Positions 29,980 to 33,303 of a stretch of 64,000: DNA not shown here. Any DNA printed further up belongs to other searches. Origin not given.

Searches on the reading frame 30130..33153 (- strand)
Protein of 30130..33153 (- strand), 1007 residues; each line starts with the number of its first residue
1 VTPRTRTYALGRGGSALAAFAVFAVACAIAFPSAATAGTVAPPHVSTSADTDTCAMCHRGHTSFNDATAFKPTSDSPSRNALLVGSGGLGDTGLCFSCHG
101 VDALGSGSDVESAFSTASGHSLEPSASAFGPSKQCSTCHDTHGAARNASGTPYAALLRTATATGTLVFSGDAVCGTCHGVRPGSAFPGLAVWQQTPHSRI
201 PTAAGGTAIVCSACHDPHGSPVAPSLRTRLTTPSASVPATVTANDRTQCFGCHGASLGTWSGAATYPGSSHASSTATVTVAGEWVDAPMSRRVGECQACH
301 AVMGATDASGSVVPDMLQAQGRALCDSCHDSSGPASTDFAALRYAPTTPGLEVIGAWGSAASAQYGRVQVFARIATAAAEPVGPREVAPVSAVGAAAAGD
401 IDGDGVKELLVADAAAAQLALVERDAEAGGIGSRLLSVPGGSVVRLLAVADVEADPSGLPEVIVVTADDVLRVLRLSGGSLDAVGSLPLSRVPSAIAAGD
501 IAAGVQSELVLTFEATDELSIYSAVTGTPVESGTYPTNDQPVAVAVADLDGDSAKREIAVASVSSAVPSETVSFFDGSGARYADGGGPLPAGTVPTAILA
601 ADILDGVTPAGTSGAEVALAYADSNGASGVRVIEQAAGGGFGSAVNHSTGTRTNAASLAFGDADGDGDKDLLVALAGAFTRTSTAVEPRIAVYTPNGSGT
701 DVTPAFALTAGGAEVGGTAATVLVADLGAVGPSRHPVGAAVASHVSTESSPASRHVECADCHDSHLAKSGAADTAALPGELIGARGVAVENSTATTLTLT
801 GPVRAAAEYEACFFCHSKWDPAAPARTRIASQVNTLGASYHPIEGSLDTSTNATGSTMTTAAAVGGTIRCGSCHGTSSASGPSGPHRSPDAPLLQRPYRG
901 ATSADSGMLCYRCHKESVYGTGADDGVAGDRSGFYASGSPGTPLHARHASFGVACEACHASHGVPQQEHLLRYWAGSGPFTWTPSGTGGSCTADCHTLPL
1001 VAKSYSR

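Call 4: search_protein_families(library=pfam, proteins=[window:30130-33153:-], max_evalue=0.01)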
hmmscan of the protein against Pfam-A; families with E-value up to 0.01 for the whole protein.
window:30130-33153:- (1007 aa): 7 families
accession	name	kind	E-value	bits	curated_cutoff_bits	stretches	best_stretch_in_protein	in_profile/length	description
PF09699.15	Paired_CXXCH_1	-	4e-22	78.1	20.6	3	292-331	5-38/41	Doubled CXXCH motif (Paired_CXXCH_1)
PF13517.12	FG-GAP_3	-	1.4e-16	61.2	26.9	1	620-673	13-61/61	FG-GAP-like repeat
PF22113.1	Mtrc-MtrF_II-IV_dom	-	2e-14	53.9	30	4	806-962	25-166/176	Outer membrane cytochrome MtrC/MtrF-like, domains II/IV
PF14522.11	Cytochrome_C7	-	1.2e-13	51.1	24.8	1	292-334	12-53/67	Cytochrome c7 and related cytochrome c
PF14537.11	Cytochrom_c3_2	-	3e-10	40.9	25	0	53-146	8-71/79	Cytochrome c3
PF01839.29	FG-GAP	-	0.0023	18.2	22.1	0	656-674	3-21/37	FG-GAP repeat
PF02085.21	Cytochrom_CIII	-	0.007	17.1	22.9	0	290-332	43-85/101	Class III cytochrome C family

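Call 5: search_protein_families(library=ncbifam, proteins=[window:30130-33153:-], max_evalue=0.01)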
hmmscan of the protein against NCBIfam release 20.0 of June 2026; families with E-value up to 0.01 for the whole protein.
window:30130-33153:- (1007 aa): 3 families
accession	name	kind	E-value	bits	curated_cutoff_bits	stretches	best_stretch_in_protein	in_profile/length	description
TIGR01905.1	paired_CXXCH_1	subfamily_domain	1.4e-12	47.3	25.2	1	293-332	6-39/41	doubled CXXCH domain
TIGR03508.1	decahem_SO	subfamily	2e-08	34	192.2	0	294-337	190-227/258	DmsE family decaheme c-type cytochrome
NF041028.1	decahem_GSU2203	exception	0.00037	19.8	325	0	945-970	118-143/317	GSU2203 family decaheme c-type cytochrome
